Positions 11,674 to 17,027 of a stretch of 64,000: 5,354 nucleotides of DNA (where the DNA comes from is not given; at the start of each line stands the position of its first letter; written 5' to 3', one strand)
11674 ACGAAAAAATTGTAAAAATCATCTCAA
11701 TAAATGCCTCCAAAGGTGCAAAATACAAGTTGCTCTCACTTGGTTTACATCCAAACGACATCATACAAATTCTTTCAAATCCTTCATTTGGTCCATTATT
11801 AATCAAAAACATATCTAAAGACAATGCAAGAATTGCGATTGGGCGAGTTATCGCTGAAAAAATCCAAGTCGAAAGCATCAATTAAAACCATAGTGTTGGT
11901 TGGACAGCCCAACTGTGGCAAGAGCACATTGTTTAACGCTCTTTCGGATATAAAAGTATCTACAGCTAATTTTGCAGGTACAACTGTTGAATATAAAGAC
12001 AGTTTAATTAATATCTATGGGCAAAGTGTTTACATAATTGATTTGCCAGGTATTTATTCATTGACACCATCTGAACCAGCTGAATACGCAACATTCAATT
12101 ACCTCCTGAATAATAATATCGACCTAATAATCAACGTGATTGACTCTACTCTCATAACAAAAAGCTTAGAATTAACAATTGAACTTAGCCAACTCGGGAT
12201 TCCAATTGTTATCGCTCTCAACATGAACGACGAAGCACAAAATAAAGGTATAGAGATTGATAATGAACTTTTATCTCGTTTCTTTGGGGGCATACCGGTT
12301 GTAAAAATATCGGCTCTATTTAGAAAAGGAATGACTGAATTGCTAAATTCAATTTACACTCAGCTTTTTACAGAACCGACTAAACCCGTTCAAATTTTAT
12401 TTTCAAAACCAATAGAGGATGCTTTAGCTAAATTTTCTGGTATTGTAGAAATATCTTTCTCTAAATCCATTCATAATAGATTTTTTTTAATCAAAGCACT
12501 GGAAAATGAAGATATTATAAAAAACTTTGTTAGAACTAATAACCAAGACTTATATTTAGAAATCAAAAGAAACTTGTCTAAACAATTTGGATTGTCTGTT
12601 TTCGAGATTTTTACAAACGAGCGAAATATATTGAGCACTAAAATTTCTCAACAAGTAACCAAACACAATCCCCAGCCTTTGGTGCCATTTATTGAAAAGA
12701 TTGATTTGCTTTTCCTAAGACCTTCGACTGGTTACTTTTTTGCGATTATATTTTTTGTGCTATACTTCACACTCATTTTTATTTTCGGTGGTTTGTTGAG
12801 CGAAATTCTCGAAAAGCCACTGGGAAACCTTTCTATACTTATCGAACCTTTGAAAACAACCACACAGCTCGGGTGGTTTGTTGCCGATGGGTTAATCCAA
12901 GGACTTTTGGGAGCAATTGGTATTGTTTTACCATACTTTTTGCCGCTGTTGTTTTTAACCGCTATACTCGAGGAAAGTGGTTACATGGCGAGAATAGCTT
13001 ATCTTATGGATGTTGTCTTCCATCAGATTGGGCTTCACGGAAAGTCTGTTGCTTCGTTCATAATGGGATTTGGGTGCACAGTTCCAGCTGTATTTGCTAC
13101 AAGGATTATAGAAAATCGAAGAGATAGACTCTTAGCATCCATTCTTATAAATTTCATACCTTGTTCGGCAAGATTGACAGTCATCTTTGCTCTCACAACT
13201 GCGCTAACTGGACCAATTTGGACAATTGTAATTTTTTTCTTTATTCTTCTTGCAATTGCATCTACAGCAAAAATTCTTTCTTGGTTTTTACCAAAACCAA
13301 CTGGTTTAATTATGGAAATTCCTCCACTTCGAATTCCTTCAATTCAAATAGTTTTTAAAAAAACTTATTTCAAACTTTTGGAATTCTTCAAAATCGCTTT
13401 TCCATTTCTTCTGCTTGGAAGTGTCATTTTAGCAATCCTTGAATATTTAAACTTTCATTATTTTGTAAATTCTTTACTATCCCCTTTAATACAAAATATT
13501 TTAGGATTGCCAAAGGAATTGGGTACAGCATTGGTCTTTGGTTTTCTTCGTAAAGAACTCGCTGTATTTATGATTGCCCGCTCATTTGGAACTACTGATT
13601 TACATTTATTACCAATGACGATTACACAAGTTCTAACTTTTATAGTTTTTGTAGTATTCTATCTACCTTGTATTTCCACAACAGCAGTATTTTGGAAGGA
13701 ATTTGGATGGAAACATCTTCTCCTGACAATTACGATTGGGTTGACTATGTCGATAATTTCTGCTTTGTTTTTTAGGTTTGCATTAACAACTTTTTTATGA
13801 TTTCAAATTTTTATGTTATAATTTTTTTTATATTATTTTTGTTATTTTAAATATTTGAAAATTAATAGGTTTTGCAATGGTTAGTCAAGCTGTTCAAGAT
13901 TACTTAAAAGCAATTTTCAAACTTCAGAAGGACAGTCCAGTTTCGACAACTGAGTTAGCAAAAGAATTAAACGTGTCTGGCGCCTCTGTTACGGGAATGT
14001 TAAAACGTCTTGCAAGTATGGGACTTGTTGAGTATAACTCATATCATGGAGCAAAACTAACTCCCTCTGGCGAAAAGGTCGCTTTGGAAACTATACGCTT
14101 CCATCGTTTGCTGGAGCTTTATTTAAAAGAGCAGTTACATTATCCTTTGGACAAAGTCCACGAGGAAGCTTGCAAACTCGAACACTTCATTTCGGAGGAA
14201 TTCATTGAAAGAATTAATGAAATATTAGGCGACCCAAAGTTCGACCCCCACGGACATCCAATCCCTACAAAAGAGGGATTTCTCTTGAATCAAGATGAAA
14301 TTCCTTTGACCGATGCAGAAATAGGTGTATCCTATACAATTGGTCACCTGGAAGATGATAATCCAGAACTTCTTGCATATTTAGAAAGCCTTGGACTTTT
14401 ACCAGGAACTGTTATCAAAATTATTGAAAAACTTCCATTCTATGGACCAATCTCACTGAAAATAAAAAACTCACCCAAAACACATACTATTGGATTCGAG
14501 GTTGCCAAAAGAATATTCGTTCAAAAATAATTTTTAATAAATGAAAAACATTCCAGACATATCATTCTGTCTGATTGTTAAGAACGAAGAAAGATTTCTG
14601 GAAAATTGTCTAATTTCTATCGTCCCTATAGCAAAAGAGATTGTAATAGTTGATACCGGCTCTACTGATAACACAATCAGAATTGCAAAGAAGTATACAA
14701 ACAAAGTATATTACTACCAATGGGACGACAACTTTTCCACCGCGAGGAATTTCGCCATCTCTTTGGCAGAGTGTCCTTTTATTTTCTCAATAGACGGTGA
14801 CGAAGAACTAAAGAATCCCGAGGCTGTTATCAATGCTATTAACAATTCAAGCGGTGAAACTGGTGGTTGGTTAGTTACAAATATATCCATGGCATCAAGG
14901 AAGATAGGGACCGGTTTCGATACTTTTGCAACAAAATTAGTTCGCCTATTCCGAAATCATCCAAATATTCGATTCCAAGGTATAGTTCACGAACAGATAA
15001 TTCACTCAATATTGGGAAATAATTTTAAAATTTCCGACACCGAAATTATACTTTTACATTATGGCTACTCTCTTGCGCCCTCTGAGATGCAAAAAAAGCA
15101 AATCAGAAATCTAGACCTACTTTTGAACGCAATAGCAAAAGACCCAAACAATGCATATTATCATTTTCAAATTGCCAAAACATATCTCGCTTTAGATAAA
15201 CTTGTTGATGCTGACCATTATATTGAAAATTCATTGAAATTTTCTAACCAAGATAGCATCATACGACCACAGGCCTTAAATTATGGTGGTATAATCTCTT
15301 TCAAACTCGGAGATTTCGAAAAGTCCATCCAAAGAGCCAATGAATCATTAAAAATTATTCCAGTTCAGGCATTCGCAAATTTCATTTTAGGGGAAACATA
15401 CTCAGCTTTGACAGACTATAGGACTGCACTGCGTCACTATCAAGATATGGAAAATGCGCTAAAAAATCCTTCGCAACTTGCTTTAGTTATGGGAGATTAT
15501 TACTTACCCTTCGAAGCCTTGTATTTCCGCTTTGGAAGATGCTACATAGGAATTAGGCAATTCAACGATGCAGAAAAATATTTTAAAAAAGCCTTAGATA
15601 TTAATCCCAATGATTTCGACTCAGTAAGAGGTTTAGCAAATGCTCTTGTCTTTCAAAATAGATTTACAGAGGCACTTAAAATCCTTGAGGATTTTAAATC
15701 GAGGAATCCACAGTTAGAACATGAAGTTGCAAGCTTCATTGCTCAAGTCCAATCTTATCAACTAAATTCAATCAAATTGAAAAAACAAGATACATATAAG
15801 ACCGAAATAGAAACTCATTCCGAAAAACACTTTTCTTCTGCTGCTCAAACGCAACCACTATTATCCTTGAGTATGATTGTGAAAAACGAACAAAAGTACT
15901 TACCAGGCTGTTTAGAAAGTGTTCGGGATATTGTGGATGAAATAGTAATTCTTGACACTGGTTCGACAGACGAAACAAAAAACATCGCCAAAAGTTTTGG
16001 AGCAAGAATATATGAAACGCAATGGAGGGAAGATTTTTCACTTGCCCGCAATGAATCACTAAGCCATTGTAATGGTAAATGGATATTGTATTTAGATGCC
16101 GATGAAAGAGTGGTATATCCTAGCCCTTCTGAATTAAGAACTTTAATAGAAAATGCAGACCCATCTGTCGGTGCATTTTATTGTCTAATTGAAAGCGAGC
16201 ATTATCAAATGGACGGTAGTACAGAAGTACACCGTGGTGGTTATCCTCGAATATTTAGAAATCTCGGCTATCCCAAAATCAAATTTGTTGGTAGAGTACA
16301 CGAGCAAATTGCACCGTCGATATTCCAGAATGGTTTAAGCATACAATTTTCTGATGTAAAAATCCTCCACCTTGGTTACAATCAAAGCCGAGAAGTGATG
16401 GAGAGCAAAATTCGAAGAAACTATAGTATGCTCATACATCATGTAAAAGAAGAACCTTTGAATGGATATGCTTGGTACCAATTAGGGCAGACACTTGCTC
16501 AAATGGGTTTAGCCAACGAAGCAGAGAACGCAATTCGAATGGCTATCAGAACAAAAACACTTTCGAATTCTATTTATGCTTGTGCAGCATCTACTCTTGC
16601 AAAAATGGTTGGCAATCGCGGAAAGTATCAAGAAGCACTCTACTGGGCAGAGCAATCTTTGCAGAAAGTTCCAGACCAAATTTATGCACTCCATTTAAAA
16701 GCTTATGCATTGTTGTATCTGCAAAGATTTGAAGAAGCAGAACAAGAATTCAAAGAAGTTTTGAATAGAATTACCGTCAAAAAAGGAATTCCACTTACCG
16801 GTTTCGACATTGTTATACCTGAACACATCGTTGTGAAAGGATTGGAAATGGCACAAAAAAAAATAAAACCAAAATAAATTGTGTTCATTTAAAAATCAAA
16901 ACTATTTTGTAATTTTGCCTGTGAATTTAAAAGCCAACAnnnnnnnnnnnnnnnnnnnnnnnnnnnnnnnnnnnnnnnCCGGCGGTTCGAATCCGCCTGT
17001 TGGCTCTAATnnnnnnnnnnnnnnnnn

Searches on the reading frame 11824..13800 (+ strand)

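Call 45: search_protein_families(library=pfam, proteins=[window:11824-13800:+], max_evalue=0.00001)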
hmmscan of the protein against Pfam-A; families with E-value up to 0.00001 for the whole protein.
window:11824-13800:+ (658 aa): 6 families
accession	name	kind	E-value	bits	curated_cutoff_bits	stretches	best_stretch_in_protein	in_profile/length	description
PF02421.24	FeoB_N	-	8.7e-49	165.5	27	1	22-177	2-156/156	Ferrous iron transport protein B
PF07670.19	Gate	-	5.2e-34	117.3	29.6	2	368-458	4-101/104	Nucleoside recognition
PF01926.29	MMR_HSR1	-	1.6e-19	70.6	21.9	1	22-133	1-112/113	50S ribosome-binding GTPase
PF07664.17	FeoB_C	-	2.5e-08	34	26.6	1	469-517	3-54/54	Ferrous iron transport protein B C terminus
PF17910.6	FeoB_Cyto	-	2.1e-07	31.7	23.4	1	193-280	1-90/90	FeoB cytosolic helical domain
PF09439.16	SRPRB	-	3.9e-07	30.1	25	1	21-121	4-95/178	Signal recognition particle receptor beta subunit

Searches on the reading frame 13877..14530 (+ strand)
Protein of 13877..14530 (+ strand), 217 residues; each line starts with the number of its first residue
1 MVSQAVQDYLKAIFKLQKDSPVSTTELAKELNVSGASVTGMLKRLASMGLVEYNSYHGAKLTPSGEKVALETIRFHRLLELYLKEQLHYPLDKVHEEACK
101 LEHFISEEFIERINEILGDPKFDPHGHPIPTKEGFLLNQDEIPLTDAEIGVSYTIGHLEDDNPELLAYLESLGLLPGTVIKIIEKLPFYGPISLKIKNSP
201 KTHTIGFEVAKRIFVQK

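Call 45: search_protein_families(library=pfam, proteins=[window:13877-14530:+], max_evalue=0.00001)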
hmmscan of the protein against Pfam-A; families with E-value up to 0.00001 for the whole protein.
window:13877-14530:+ (217 aa): 5 families
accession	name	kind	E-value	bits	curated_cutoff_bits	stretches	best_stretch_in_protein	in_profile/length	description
PF02742.21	Fe_dep_repr_C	-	2.9e-28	98.1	27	1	62-131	1-70/70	Iron dependent repressor, metal binding and dimerisation domain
PF01325.25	Fe_dep_repress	-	1.5e-19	70.4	26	1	1-59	1-60/60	Iron dependent repressor, N-terminal DNA binding domain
PF04023.20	FeoA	-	1.3e-17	64.1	23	1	142-216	1-73/74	FeoA domain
PF13412.12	HTH_24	-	6.1e-07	29.3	21.9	1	16-52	12-48/48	Winged helix-turn-helix DNA-binding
PF01047.28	MarR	-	1.7e-06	28.2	24.6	1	14-52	10-48/59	MarR family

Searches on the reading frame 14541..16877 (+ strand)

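Call 45: search_protein_families(library=pfam, proteins=[window:14541-16877:+], max_evalue=0.00001)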
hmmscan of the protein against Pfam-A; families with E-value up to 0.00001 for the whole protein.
window:14541-16877:+ (778 aa): 16 families
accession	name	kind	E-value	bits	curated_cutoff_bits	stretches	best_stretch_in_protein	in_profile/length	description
PF00535.33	Glycos_transf_2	-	1.4e-36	126.4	23.3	2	444-540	3-104/168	Glycosyl transferase family 2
PF07719.23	TPR_2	-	2.4e-19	68.2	27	0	327-358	3-34/34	Tetratricopeptide repeat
PF14559.12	TPR_19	-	4.5e-19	69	25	1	340-402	6-67/68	Tetratricopeptide repeat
PF13431.12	TPR_17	-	7.9e-17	60.5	24.4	0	193-224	1-32/34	Tetratricopeptide repeat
PF13181.12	TPR_8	-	1.9e-14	53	25.7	0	327-358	3-34/34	Tetratricopeptide repeat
PF00515.34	TPR_1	-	3.1e-13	49.3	27.8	0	332-358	8-34/34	Tetratricopeptide repeat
PF13424.12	TPR_12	-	3.5e-13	50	30.1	0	245-302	5-70/77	Tetratricopeptide repeat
PF23914.1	TPR_CcmH_CycH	-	6.4e-13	49.3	42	1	631-745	39-152/158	Cytochrome c-type biogenesis protein H TPR domain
PF13704.12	Glyco_tranf_2_4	-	7.2e-13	49.3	27.5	1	448-534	1-96/98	Glycosyl transferase family 2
PF12895.13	ANAPC3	-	9e-11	42.4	27.2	0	662-739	6-81/82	Anaphase-promoting complex, cyclosome, subunit 3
PF13428.12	TPR_14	-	1.1e-10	41.5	23.5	0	363-391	5-33/44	Tetratricopeptide repeat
PF13374.12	TPR_10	-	7.2e-08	32.6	27.5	0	683-708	5-30/42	Tetratricopeptide repeat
PF13432.12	TPR_16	-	9.2e-08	32.8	32.7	0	335-384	7-56/65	Tetratricopeptide repeat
PF10111.15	Glyco_tranf_2_2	-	9.2e-08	32.3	27.3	0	466-522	30-92/276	Glycosyltransferase like family 2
PF13176.12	TPR_7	-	3.1e-07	30.4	27.9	0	283-302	5-24/36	Tetratricopeptide repeat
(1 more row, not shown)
